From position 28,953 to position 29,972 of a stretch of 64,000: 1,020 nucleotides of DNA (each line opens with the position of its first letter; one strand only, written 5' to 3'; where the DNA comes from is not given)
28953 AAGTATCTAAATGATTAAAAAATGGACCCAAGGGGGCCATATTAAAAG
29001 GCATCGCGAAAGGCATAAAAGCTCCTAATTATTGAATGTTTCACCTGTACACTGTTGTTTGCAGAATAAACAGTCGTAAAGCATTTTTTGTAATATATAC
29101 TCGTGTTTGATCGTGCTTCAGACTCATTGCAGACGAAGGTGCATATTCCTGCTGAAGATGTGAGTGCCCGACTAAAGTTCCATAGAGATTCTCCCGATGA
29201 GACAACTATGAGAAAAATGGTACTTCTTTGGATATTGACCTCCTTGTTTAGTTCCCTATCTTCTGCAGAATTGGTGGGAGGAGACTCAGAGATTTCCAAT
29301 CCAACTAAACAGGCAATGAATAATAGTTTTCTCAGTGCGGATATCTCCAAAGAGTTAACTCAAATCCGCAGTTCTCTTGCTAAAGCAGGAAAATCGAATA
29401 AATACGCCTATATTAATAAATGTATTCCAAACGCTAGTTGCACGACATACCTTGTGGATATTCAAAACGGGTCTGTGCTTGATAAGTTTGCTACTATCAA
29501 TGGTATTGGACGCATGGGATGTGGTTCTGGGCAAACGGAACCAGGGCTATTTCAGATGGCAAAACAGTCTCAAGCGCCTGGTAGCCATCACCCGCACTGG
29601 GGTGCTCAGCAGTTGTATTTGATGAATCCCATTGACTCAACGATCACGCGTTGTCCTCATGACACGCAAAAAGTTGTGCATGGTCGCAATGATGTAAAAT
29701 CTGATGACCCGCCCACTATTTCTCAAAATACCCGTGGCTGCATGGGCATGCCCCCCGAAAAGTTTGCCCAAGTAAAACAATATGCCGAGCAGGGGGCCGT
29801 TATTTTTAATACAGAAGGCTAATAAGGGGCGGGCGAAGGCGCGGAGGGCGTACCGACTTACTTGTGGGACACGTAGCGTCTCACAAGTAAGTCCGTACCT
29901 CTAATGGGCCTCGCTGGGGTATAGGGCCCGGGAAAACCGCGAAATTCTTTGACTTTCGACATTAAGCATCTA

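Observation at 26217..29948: cmk-rpsA synteny interrupted by a 3.9-kb cassette of three exported proteins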

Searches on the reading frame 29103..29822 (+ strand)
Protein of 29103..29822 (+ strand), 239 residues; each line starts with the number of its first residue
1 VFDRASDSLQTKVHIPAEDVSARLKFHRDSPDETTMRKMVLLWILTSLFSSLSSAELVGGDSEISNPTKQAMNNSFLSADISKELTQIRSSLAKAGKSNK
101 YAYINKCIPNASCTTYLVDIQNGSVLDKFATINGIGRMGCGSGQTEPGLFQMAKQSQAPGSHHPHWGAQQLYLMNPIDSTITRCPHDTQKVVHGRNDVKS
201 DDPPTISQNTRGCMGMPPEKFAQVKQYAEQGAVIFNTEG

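Call 3: search_protein_families(library=pfam, proteins=[window:29103-29822:+], max_evalue=0.1)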
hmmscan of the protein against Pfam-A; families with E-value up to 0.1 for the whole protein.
window:29103-29822:+ (239 aa): 1 family
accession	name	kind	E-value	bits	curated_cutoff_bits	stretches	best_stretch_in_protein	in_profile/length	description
PF03734.19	YkuD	-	0.043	14.8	23.4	1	116-232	14-142/146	L,D-transpeptidase catalytic domain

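Call 4: search_protein_families(library=ncbifam, proteins=[window:29103-29822:+], max_evalue=0.1)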
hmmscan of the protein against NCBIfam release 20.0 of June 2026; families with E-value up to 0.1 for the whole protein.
window:29103-29822:+ (239 aa): 0 families

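Call 19: find_homologous_proteins(query=window:29208-29822:+, max_evalue=0.01)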
Query window:29208-29822:+ (204 aa): 2 proteins with E <= 0.01 among 70 candidates.
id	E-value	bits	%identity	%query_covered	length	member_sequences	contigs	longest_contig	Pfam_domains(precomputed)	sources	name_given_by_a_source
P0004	5.1e-134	462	100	100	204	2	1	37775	-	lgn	-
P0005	2.2e-74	267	59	97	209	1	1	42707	-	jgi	jgi:hypothetical protein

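Call 20: find_encoding_contigs(protein=P0005, flank=8000, max_places=3)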
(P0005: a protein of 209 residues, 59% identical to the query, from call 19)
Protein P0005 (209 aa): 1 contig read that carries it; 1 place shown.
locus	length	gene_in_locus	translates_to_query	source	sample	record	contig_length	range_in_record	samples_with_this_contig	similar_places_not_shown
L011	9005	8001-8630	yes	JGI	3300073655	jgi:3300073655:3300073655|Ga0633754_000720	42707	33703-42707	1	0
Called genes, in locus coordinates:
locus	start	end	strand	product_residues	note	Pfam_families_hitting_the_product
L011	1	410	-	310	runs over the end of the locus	PF00072:Response_reg, PF01590:GAF (weak)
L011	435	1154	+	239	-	PF02223:Thymidylate_kin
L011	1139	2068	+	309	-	PF13177:DNA_pol3_delta2, PF00004:AAA, PF09115:DNApol3-delta_C (weak)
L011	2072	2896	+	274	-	PF01026:TatD_DNase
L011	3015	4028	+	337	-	PF00044:Gp_dh_N, PF02800:Gp_dh_C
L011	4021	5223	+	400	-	PF00162:PGK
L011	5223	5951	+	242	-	PF00121:TIM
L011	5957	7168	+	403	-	PF00291:PALP, PF01842:ACT (faint)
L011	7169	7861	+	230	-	PF02224:Cytidylate_kin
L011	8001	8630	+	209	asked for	-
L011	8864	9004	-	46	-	?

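Call 36: search_solved_structures(query=A4, max_evalue=10, show_alignments=3)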
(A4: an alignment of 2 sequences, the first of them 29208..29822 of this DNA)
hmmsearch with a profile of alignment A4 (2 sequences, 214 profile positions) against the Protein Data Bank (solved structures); distinct sequences matched with E-value up to 10: 3.
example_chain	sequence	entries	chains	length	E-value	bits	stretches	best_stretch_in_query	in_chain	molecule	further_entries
6i9f_A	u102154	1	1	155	0.11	15.2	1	90-179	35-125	Fatty acid-binding protein homolog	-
6i8x_A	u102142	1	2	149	0.12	15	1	91-179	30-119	Fatty acid-binding protein homolog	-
8daj_A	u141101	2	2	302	0.97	12.1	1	56-115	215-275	Esterase, PHB depolymerase family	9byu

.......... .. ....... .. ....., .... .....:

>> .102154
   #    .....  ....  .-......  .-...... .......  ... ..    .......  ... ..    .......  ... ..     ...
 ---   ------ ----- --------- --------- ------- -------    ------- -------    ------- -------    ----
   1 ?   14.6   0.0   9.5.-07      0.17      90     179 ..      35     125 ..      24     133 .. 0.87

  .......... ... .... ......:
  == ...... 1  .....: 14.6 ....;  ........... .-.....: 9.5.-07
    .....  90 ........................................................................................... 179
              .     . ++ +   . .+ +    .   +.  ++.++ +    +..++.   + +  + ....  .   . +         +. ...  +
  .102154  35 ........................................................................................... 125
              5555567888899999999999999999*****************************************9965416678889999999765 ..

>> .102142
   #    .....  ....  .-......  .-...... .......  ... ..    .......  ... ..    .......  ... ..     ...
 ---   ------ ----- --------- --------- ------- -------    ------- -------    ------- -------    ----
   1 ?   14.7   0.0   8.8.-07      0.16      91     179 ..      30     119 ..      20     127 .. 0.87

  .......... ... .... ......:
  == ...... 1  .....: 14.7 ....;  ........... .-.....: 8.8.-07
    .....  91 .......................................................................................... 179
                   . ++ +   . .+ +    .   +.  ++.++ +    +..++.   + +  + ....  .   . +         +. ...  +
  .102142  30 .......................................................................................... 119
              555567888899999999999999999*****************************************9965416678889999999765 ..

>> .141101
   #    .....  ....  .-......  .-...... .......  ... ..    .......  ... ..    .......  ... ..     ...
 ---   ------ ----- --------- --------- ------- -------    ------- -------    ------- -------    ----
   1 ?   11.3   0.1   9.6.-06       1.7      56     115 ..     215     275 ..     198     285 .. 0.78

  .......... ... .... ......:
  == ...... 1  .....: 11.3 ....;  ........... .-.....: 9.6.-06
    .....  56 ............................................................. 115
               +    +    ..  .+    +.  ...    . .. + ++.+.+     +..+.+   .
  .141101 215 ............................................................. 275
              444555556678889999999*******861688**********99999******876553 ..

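Call 38: search_protein_families(library=pfam, proteins=[window:29208-29822:+, P0005], max_evalue=10)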
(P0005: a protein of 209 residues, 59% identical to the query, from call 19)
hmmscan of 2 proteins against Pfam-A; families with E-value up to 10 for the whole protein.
window:29208-29822:+ (204 aa): 1 family
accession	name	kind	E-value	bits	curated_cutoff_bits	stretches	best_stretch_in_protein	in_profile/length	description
PF03734.19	YkuD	-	0.028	15.4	23.4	1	80-197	13-142/146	L,D-transpeptidase catalytic domain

P0005 (209 aa): 1 family
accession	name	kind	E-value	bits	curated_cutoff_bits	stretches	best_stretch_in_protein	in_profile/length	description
PF03734.19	YkuD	-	0.014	16.4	23.4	1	105-199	29-141/146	L,D-transpeptidase catalytic domain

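Call 39: search_protein_families(library=padloc, proteins=[window:29208-29822:+], max_evalue=1)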
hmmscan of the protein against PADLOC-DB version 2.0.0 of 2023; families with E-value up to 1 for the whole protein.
window:29208-29822:+ (204 aa): 0 families

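Call 60: predict_structure(alignment_id=A4)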
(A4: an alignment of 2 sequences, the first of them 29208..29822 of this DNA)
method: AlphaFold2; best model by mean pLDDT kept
length: 204 residues; sequences in the alignment: 2
mean_pLDDT: 55.1   pTM: 0.55
mean pLDDT of the five models: 55.1, 51.8, 46.3, 42.7, 36.1
residues with pLDDT >= 90: 0; 70-90: 56; 50-70: 60; < 50: 88
segments of 3 or more residues with pLDDT < 50: 1-35, 38-41, 103-113, 119-134, 158-164, 170-178
pLDDT, mean of each block of 10 residues (from residue 1): 38 35 30 44 69 75 79 68 85 71 38 48 37 51 51 50 47 44 69 75 53
secondary structure, 60 per line:
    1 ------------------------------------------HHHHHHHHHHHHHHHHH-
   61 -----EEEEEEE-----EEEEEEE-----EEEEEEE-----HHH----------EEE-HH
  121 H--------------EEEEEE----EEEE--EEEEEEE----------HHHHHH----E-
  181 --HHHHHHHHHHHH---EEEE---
elements in order: H43-59 E66-72 E78-84 E90-96 E115-117 E136-141 E146-149 E152-158 H169-174 H183-194 E198-201

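Call 62: fold_search(model_id=the predicted structure, library=pdb)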
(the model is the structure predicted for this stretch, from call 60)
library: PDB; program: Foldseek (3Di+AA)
matches with E <= 10: 765; with E <= 0.001: 0
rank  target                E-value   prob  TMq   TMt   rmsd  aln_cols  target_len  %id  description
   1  1mae_H                1.4e-01  0.44  0.14  0.08  11.7        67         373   16  The Active Site Structure of Methylamine Dehydrogenase: Hydrazines Identify C6 as the Reactive Site of the Tryptophan  (released 1994-01-31)
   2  7ood_n                2.5e-01  0.69  0.19  0.32   4.2        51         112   12  Mycoplasma pneumoniae 50S subunit of ribosomes in chloramphenicol-treated cells (released 2022-05-25)
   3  8rd8_Nc               2.9e-01  0.60  0.18  0.30   4.8        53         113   13  Cryo-EM structure of P. urativorans 70S ribosome in complex with hibernation factors Balon and RaiA (structure 1). (released 2024-02-21)
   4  5v7q_O                2.9e-01  0.30  0.18  0.29   6.5        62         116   18  Cryo-EM structure of the large ribosomal subunit from Mycobacterium tuberculosis bound with a potent linezolid analog (released 2017-09-20)
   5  9xps_3                3.1e-01  0.20  0.14  0.12  18.1        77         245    9  The neck structure of the Phage Phikz (released 2026-02-11)
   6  3c75_H                4.0e-01  0.41  0.16  0.09  11.6        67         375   12  Paracoccus versutus methylamine dehydrogenase in complex with amicyanin (released 2008-12-30)
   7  6ozg_A                4.0e-01  0.30  0.16  0.15  10.5        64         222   11  Crystal structure of Thermotoga maritima (Tm) Endonuclease V (E89Q) in complex with a 12mer DNA containing an inosine  (released 2019-09-04)
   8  8cvm_n                4.2e-01  0.23  0.16  0.24  12.2        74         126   11  Cutibacterium acnes 50S ribosomal subunit with P-site tRNA and Sarecycline bound in the local refined map (released 2023-03-15)
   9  5uv5_A                4.8e-01  0.04  0.16  0.07  22.0       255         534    7  Crystal Structure of a 2-Hydroxyisoquinoline-1,3-dione RNase H Active Site Inhibitor with Multiple Binding Modes to HI (released 2017-08-16)
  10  9t4r_n                5.7e-01  0.33  0.17  0.27   4.9        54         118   11  Staphylococcus aureus 70S initiation complex with a natural mRNA (released 2026-02-25)
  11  3hd0_A                5.7e-01  0.21  0.15  0.14  10.0        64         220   12  Crystal structure of Tm1865, an Endonuclease V from Thermotoga Maritima (released 2009-07-14)
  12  7n8v_A                6.1e-01  0.14  0.12  0.11   6.4        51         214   10  Crystal structure of free ERI2 nuclease (released 2022-07-06)
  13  5t11_I                6.4e-01  0.13  0.14  0.21  10.3        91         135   14  PelC L103M dodecamer from Paraburkholderia phytofirmans, space group C2 (released 2017-03-15)
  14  4m7y_A                6.8e-01  0.20  0.17  0.13   4.1        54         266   11  Staphylococcus aureus Type II pantothenate kinase in complex with a pantothenate analog (released 2014-09-03)
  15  2w35_A                6.8e-01  0.10  0.13  0.12  10.3        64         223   11  Structures of endonuclease V with DNA reveal initiation of deaminated adenine repair (released 2009-01-20)
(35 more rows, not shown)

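Call 63: find_related_loci(query=A4, collection=metagenome_contigs, flank=6000)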
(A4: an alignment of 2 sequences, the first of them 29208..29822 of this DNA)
Query A4 (204 aa) in metagenome_contigs; peptide patterns used: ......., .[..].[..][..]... (x = any residue, [..] = any of these).
353 stretches matched a pattern, but none encodes a relative of the query by tblastn (E <= 1e-3).

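Call 90: search_dna_similar(query=window:29208-29819:+, collection=plasmids, mode=protein, max_evalue=0.01, max_rows=10)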
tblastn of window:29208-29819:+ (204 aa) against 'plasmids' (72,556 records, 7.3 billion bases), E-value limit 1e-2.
No match.

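Call 93: search_protein_families(library=phrogs, proteins=[window:29208-29822:+], max_evalue=0.01)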
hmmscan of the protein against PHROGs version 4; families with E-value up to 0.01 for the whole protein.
window:29208-29822:+ (204 aa): 0 families

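Call 98: find_related_loci(query=A4, collection=viral_contigs, flank=5000)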
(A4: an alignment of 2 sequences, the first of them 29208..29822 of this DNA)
Query A4 (204 aa) in viral_contigs; peptide patterns used: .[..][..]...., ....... (x = any residue, [..] = any of these).
165 stretches matched a pattern, but none encodes a relative of the query by tblastn (E <= 1e-3).
